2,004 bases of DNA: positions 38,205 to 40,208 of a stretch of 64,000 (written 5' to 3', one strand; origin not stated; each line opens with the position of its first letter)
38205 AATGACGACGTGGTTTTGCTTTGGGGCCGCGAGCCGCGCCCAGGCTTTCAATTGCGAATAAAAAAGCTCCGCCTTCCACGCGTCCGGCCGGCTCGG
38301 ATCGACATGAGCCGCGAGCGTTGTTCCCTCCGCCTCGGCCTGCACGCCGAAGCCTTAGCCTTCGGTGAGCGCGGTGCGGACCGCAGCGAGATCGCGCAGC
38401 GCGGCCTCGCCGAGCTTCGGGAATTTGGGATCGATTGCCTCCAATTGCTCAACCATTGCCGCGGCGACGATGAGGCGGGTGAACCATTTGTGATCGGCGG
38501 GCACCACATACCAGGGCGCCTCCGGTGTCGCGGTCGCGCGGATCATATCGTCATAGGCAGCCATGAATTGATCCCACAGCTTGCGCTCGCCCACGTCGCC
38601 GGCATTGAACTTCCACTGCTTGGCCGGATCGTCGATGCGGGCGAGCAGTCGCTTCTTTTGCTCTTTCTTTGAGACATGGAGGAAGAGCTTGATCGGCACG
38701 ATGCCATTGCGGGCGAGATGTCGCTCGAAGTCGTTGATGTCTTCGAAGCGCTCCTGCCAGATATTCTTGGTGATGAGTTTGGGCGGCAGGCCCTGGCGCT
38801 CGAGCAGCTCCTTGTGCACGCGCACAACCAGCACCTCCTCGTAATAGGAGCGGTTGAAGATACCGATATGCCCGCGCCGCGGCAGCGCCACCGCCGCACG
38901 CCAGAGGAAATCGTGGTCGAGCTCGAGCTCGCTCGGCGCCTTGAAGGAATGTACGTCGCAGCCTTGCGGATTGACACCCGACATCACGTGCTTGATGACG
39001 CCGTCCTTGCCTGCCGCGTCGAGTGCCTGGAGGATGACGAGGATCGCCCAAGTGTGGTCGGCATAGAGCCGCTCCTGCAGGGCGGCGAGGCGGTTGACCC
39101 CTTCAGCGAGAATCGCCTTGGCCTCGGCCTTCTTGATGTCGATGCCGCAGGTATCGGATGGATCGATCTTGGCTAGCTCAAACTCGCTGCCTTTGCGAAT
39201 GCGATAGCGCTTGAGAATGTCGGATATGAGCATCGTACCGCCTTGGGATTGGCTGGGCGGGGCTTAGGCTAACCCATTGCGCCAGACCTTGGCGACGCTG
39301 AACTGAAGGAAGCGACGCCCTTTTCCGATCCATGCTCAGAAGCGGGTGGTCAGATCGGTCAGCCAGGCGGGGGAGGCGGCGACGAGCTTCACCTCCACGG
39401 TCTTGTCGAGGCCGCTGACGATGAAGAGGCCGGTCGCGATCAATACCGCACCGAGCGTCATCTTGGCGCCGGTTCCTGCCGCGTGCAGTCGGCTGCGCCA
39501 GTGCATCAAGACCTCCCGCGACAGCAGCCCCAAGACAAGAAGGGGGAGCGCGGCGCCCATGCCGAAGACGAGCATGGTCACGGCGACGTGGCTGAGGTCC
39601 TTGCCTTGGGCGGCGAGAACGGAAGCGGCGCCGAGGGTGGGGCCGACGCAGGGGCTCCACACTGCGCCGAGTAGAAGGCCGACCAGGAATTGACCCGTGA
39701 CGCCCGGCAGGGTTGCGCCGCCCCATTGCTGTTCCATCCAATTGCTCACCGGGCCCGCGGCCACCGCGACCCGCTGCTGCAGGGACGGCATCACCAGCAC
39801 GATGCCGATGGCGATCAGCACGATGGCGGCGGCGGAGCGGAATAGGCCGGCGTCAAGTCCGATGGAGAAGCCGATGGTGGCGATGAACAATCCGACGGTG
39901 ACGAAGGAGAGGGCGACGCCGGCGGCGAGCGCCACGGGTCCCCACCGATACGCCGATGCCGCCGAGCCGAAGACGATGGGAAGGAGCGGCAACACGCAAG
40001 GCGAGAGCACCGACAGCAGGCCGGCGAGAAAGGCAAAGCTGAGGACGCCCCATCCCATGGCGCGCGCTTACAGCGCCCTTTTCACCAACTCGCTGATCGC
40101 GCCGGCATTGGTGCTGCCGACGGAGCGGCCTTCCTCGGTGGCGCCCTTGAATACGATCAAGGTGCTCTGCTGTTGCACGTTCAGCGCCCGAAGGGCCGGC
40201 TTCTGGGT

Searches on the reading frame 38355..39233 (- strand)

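Call 3: search_protein_families(library=pfam, proteins=[window:38355-39233:-], max_evalue=1)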
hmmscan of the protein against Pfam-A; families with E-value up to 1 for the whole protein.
window:38355-39233:- (292 aa): 1 family
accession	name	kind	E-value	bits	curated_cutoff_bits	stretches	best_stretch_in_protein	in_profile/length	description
PF03976.20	PPK2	-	1e-68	231.8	22.3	1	34-270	3-227/229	Polyphosphate kinase 2 (PPK2)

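Call 4: search_protein_families(library=ncbifam, proteins=[window:38355-39233:-], max_evalue=1)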
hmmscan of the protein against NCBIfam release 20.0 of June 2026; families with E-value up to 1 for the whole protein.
window:38355-39233:- (292 aa): 5 families
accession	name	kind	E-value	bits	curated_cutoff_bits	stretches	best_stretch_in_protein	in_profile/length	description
NF042973.1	ADPpolyPPhtase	equivalog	8.6e-117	389.4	450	1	8-289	4-285/285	ADP-polyphosphate phosphotransferase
TIGR03709.1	PPK2_rel_1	subfamily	1e-114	382.2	247.2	1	8-276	2-258/264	PPK2 family polyphosphate kinase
TIGR03708.1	poly_P_AMP_trns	equivalog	2.4e-53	181.5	547.65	1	33-266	270-491/493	polyphosphate:AMP phosphotransferase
NF050016.1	PolyPhAMPPhtase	equivalog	2.8e-43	148.3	800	1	55-266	272-471/472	polyphosphate:AMP phosphotransferase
TIGR03707.1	PPK2_P_aer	equivalog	8.1e-43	146.7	301.8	1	48-265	17-222/230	polyphosphate kinase 2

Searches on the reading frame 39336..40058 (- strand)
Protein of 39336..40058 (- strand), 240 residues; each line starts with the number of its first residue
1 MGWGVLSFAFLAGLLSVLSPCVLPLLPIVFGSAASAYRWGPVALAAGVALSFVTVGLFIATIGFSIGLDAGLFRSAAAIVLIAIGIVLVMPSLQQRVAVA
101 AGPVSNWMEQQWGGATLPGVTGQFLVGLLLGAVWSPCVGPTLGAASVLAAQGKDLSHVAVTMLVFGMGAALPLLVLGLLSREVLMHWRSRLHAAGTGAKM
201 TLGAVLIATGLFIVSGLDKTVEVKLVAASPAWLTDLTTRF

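Call 3: search_protein_families(library=pfam, proteins=[window:39336-40058:-], max_evalue=1)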
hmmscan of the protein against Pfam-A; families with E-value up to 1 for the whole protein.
window:39336-40058:- (240 aa): 2 families
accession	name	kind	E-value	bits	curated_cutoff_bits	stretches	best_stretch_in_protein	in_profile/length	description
PF02683.22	DsbD_TM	-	9.6e-13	48.4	27.1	1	3-214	2-215/219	Cytochrome C biogenesis protein transmembrane domain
PF13386.12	DsbD_2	-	1.2e-09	38.8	24.9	1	9-204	2-198/199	Cytochrome C biogenesis protein transmembrane region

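Call 4: search_protein_families(library=ncbifam, proteins=[window:39336-40058:-], max_evalue=1)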
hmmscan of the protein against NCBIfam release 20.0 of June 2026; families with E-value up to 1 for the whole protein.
window:39336-40058:- (240 aa): 3 families
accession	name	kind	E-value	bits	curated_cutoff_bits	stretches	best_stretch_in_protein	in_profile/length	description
NF001419.0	PRK00293.1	subfamily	6.2e-10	38.3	330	1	6-216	172-384/574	protein-disulfide reductase DsbD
NF045694.1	seleno_TsoB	exception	4.3e-06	25.1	805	1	8-214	187-391/572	rhodanese/DsbD fusion-like selenoprotein TsoB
NF040495.1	tranport_ArsG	equivalog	0.0033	16.8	200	1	7-214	8-221/225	aromatic aminobenezylarsenical efflux permease ArsG family transporter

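Call 57: search_solved_structures(query=window:39336-40058:-, max_evalue=0.01)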
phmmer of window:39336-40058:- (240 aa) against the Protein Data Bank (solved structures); distinct sequences matched with E-value up to 0.01: 2.
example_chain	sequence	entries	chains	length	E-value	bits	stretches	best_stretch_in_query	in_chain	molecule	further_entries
5vkv_A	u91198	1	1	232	8.9e-13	51.7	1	6-234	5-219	Cytochrome c-type biogenesis protein CcdA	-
2n4x_A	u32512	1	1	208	2.2e-10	43.9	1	8-179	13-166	Cytochrome C-type biogenesis protein (CcdA)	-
